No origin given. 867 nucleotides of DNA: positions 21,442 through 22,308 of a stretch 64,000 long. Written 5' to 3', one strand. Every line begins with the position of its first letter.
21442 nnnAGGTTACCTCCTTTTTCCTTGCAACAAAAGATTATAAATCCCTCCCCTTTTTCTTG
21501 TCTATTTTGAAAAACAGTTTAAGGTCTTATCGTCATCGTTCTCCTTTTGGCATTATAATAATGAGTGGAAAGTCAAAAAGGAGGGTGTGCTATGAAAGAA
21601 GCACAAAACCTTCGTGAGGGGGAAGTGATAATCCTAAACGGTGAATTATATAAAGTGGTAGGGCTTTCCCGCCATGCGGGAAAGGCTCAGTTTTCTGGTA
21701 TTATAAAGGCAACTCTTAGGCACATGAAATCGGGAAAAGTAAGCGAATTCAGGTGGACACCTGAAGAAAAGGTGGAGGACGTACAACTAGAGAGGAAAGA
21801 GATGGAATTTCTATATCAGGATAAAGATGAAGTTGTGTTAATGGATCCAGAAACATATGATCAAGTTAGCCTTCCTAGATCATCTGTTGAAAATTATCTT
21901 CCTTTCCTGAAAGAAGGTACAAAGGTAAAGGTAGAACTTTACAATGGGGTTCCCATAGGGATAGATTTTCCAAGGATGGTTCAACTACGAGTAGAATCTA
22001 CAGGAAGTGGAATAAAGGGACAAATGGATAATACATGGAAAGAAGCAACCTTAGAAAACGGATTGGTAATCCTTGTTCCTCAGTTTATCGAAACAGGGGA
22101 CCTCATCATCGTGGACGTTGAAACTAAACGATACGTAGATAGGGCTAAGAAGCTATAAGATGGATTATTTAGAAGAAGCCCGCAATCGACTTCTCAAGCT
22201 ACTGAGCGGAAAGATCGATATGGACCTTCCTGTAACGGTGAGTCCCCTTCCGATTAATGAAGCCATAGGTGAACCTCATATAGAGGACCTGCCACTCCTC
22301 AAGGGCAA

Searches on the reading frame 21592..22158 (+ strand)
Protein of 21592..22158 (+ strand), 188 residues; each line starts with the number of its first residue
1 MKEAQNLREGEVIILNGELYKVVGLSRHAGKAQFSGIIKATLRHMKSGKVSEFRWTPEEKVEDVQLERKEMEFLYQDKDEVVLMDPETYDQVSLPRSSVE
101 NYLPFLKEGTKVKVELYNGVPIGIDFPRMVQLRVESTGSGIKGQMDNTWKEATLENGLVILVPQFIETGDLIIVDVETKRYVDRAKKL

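Call 3: search_protein_families(library=pfam, proteins=[window:21592-22158:+], max_evalue=0.01)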
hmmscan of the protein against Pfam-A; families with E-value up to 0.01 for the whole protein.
window:21592-22158:+ (188 aa): 3 families
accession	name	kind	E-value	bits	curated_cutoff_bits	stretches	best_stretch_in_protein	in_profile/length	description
PF01132.26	EFP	-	1.9e-20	73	27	1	69-122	1-54/54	Elongation factor P (EF-P) OB domain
PF09285.17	Elong-fact-P_C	-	7.2e-19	67.7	25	1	130-184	1-56/56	Elongation factor P, C-terminal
PF08207.18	EFP_N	-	4e-09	36.8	23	1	3-61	1-58/58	Elongation factor P (EF-P) KOW-like domain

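Call 4: search_protein_families(library=ncbifam, proteins=[window:21592-22158:+], max_evalue=0.01)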
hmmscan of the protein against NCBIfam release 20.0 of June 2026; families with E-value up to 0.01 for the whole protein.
window:21592-22158:+ (188 aa): 7 families
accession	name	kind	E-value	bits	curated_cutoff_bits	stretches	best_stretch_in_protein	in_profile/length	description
NF001810.0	PRK00529.1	subfamily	2.8e-54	183.6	161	1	1-186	2-187/187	elongation factor P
TIGR00038.1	efp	equivalog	4.7e-54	182.9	185.8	1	3-185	2-184/184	elongation factor P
NF009090.0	PRK12426.1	equivalog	3.3e-33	114.9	226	1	4-184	4-184/185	elongation factor P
NF003392.1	PRK04542.1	equivalog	5.5e-32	111.2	216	1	3-185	2-187/187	elongation factor P-like protein EfpL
TIGR02178.1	yeiP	equivalog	2.8e-29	102.6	264.05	1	4-185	2-186/186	elongation factor P-like protein YeiP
NF011175.0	PRK14578.1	equivalog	7.9e-27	93.9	301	1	3-185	3-187/187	elongation factor P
NF003076.0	PRK03999.1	equivalog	3.2e-06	26.8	138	1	2-114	6-116/129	translation initiation factor IF-5A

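Call 15: search_solved_structures(query=window:21592-22158:+, max_evalue=0.001, show_alignments=4)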
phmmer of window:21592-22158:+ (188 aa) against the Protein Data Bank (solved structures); distinct sequences matched with E-value up to 0.001: 12.
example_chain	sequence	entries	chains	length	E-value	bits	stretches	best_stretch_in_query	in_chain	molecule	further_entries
6rji_A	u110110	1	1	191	1.5e-30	109.4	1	6-185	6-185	Elongation factor P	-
6rk3_A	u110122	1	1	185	2.1e-30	108.9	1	6-184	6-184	Elongation factor P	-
1ueb_A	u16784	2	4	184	8.6e-30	107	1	5-185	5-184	elongation factor P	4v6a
1yby_A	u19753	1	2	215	6.8e-27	97.5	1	4-184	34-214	Translation elongation factor P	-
6s8z_A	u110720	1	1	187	1.8e-22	83.1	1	6-185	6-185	Elongation factor P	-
8s8u_A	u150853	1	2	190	1.3e-21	80.4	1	4-185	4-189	Elongation factor P-like protein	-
5j3b_A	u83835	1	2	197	4e-21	78.7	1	30-185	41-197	Elongation factor P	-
3tre_A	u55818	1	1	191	1.1e-20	77.3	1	12-186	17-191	Elongation factor P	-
6enj_w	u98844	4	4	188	2.5e-19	72.9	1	6-186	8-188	Elongation factor P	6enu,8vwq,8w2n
3a5z_B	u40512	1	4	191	2.6e-19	72.8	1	6-186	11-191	Elongation factor P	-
3oyy_A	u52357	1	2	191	5.1e-17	65.4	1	1-186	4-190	Elongation factor P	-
6j7m_M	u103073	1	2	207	6.8e-17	64.9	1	1-186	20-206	Elongation factor P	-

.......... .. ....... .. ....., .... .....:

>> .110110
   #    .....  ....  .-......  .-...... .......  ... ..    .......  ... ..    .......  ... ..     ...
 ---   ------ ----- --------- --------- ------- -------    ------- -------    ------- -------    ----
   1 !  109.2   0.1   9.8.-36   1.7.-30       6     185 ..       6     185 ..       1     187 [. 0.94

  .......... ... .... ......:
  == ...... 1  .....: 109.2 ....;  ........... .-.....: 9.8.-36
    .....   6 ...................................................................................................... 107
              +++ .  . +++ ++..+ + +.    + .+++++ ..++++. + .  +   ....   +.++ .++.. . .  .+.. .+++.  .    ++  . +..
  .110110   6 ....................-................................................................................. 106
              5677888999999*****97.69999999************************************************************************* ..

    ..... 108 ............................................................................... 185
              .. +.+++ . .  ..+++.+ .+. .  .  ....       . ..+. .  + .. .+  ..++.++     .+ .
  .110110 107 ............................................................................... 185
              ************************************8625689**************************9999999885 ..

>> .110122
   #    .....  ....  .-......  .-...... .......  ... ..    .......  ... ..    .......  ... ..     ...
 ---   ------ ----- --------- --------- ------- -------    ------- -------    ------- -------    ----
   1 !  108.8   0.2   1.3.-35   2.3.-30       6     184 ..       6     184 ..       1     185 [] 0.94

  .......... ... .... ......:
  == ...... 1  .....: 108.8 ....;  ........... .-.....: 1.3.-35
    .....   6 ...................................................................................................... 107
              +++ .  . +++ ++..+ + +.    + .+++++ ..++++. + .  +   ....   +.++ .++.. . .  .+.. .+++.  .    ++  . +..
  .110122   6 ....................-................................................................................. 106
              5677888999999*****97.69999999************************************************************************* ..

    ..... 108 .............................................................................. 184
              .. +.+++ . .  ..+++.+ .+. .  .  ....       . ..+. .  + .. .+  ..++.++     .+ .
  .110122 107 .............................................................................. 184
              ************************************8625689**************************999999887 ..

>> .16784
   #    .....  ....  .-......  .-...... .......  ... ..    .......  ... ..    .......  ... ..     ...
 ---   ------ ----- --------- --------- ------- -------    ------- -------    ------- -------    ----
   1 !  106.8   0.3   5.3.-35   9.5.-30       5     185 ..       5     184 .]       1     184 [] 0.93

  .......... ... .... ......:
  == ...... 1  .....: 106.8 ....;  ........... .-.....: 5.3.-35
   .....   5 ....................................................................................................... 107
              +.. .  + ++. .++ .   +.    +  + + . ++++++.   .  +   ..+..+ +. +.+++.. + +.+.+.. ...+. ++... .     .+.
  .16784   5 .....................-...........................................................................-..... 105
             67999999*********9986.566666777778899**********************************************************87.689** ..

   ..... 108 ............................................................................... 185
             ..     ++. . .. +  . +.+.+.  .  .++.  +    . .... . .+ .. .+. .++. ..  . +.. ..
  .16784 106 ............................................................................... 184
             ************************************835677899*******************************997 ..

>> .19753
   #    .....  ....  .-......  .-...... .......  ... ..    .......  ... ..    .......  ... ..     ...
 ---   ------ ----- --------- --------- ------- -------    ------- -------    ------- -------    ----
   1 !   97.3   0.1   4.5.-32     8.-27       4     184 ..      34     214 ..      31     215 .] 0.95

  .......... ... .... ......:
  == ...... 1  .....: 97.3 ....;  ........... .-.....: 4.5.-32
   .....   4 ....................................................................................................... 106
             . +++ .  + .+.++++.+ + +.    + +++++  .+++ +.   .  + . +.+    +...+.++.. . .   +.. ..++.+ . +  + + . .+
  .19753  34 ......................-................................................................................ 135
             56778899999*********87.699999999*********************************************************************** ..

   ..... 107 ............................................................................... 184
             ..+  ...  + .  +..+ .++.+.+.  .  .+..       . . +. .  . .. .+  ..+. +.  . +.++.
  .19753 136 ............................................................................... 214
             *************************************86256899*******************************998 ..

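Call 16: find_homologous_proteins(query=window:21592-22158:+, max_evalue=1e-10)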
Query window:21592-22158:+ (188 aa): 119 proteins with E <= 1e-10 among 181 candidates.
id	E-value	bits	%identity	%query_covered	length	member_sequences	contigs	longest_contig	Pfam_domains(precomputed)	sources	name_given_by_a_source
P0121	2.2e-117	407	100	100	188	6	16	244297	PF09285.18,PF01132.28,PF08207.19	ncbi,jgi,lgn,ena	ncbi:MAG: elongation factor P [candidate division WOR-3 bacterium]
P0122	2.4e-97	342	79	99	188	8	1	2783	PF09285.18,PF01132.28,PF08207.19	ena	-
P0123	8.1e-92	324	75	99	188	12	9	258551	PF09285.18,PF01132.28,PF08207.19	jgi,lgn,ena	jgi:elongation factor P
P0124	1.5e-91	323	73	99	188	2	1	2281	PF09285.18,PF01132.28,PF08207.19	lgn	-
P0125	3.7e-89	315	73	99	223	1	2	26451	PF09285.18,PF01132.28,PF08207.19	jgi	-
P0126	3.2e-87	309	71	99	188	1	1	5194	PF09285.18,PF01132.28,PF08207.19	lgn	-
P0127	4.0e-72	260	59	99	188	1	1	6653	PF09285.18,PF01132.28,PF08207.19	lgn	-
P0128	2.5e-66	241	56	99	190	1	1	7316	PF09285.18,PF01132.28,PF08207.19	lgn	-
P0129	5.1e-65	236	56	99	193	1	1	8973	PF09285.18,PF01132.28,PF08207.19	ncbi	-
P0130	1.3e-64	235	55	99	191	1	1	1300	PF09285.18,PF01132.28,PF08207.19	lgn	-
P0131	7.9e-63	229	54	98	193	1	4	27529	PF09285.18,PF01132.28,PF08207.19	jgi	jgi:elongation factor P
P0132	1.0e-60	222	53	99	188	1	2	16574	PF09285.18,PF01132.28,PF08207.19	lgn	-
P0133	8.0e-60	220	52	99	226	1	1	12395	PF09285.18,PF01132.28,PF08207.19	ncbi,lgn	-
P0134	1.4e-59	219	51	99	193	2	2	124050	PF09285.18,PF01132.28,PF08207.19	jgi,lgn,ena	-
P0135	1.4e-49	186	49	99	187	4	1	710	PF09285.18,PF01132.28,PF08207.19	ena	-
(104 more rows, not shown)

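Call 17: find_encoding_contigs(protein=P0123, flank=5000, max_places=2)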
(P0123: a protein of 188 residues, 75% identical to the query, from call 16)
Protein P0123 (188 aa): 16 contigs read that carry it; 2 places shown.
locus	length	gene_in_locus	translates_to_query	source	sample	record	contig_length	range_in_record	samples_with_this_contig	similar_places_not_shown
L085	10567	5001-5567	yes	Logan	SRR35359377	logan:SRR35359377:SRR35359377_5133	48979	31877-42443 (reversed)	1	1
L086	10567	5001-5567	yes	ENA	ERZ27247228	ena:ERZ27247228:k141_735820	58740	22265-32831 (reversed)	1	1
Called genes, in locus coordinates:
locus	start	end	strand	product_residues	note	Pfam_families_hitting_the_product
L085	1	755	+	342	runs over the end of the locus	PF04055:Radical_SAM, PF13353:Fer4_12 (weak), PF13186:SPASM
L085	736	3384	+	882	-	PF02739:5_3_exonuc_N, PF01367:5_3_exonuc, PF22619:DNA_polI_exo1 (weak), PF00476:DNA_pol_A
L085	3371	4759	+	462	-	PF13727:CoA_binding_3, PF02397:Bac_transf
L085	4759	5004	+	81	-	-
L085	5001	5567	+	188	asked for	PF08207:EFP_N, PF01132:EFP, PF09285:Elong-fact-P_C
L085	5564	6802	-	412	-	PF22692:LlgE_F_G_D1, PF07559:FlgE_D2, PF06429:Flg_bbr_C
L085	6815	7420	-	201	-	PF03963:FlgD, PF13861:FLgD_tudor (faint), PF13860:FlgD_ig (weak)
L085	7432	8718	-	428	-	PF01464:SLT, PF02120:Flg_hook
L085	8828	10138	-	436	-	PF02874:ATP-synt_ab_N (weak), PF00006:ATP-synt_ab, PF18269:T3SS_ATPase_C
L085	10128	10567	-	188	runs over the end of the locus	PF02108:FliH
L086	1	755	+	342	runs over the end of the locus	PF04055:Radical_SAM, PF13353:Fer4_12 (weak), PF13186:SPASM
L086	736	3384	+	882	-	PF02739:5_3_exonuc_N, PF01367:5_3_exonuc, PF22619:DNA_polI_exo1 (faint), PF00476:DNA_pol_A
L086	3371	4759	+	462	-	PF13727:CoA_binding_3 (weak), PF02397:Bac_transf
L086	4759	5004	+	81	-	-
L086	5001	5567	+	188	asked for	PF08207:EFP_N, PF01132:EFP, PF09285:Elong-fact-P_C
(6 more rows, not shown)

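Call 18: find_encoding_contigs(protein=P0127, flank=5000, max_places=2)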
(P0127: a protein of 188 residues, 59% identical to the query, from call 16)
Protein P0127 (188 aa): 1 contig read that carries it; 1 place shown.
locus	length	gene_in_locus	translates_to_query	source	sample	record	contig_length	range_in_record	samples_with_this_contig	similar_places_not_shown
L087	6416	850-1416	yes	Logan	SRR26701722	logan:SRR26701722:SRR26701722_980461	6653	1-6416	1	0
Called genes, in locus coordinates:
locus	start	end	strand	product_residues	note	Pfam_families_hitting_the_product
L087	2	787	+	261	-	?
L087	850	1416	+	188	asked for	PF08207:EFP_N, PF01132:EFP, PF09285:Elong-fact-P_C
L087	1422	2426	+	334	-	PF01113:DapB_N (weak), PF19328:DAP_DH_C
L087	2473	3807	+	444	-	PF00202:Aminotran_3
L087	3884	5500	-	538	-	PF01202:SKI, PF13671:AAA_33, PF00465:Fe-ADH, PF13685:Fe-ADH_2, PF01761:DHQ_synthase, PF24621:DHQS_C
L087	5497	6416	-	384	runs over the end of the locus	?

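Call 19: find_encoding_contigs(protein=P0131, flank=5000, max_places=2)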
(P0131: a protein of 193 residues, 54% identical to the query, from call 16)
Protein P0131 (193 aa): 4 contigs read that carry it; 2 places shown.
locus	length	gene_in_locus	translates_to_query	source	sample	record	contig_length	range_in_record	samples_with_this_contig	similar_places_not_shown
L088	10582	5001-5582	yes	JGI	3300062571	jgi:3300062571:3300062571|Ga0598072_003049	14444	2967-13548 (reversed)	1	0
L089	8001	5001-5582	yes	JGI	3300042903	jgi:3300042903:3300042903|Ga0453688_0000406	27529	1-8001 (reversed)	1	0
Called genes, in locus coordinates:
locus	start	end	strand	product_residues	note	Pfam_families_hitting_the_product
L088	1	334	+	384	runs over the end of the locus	PF20706:GT4-conflict (faint), PF13439:Glyco_transf_4, PF13579:Glyco_trans_4_4, PF00534:Glycos_transf_1, PF13692:Glyco_trans_1_4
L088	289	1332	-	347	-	PF00106:adh_short (weak), PF01073:3Beta_HSD, PF01370:Epimerase, PF02719:Polysacc_synt_2, PF04321:RmlD_sub_bind, PF05368:NmrA (weak), PF07993:NAD_binding_4, PF16363:GDP_Man_Dehyd, +2 more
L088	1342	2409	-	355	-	PF00483:NTP_transferase, PF12804:NTP_transf_3, PF22640:ManC_GMP_beta-helix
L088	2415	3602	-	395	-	PF26550:Tricorn_2nd (faint), PF12894:ANAPC4_WD40 (faint), PF26549:Tricorn_N (faint), PF07676:PD40 (faint)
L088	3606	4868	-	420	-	-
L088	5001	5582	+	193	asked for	PF08207:EFP_N, PF01132:EFP, PF09285:Elong-fact-P_C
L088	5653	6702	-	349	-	PF02163:Peptidase_M50, PF13180:PDZ_2, PF00595:PDZ (weak), PF17820:PDZ_6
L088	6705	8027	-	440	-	PF02670:DXP_reductoisom, PF08436:DXP_redisom_C, PF13288:DXPR_C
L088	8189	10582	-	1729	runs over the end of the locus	PF00270:DEAD, PF00271:Helicase_C (weak), PF09369:MZB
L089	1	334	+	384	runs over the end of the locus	PF20706:GT4-conflict (faint), PF13439:Glyco_transf_4, PF13579:Glyco_trans_4_4, PF00534:Glycos_transf_1, PF13692:Glyco_trans_1_4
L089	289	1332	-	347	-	PF01073:3Beta_HSD, PF01370:Epimerase, PF02719:Polysacc_synt_2, PF04321:RmlD_sub_bind, PF05368:NmrA (weak), PF07993:NAD_binding_4, PF08659:KR (weak), PF16363:GDP_Man_Dehyd, +2 more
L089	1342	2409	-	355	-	PF00483:NTP_transferase, PF12804:NTP_transf_3, PF22640:ManC_GMP_beta-helix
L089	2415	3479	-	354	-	PF26549:Tricorn_N (faint), PF26550:Tricorn_2nd (faint), PF12894:ANAPC4_WD40 (faint), PF07676:PD40 (faint)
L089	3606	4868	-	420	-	-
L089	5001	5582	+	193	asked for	PF08207:EFP_N, PF01132:EFP, PF09285:Elong-fact-P_C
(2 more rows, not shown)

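Call 20: find_encoding_contigs(protein=P0134, flank=5000, max_places=2)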
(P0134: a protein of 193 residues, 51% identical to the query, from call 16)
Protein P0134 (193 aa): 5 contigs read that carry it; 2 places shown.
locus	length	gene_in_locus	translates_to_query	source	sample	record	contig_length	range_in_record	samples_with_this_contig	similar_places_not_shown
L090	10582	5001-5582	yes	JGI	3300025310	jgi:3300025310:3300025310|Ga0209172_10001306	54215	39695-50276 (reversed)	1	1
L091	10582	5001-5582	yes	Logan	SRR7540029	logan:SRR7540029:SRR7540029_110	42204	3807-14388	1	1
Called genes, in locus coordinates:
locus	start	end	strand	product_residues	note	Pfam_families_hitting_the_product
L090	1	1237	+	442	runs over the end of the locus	PF02450:LCAT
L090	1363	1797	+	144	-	-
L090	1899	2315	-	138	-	PF01850:PIN, PF13470:PIN_3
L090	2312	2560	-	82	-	-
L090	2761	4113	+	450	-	PF09594:GT87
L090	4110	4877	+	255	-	PF00535:Glycos_transf_2, PF13641:Glyco_tranf_2_3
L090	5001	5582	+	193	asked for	PF08207:EFP_N, PF01132:EFP, PF09285:Elong-fact-P_C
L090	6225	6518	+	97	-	PF12441:CopG_antitoxin (faint), PF14384:BrnA_antitoxin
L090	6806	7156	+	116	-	-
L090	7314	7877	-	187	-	-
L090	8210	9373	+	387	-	PF01494:FAD_binding_3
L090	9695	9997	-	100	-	PF00076:RRM_1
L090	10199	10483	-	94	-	-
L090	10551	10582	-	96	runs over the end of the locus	-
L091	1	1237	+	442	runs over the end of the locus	PF02450:LCAT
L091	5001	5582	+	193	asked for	PF08207:EFP_N, PF01132:EFP, PF09285:Elong-fact-P_C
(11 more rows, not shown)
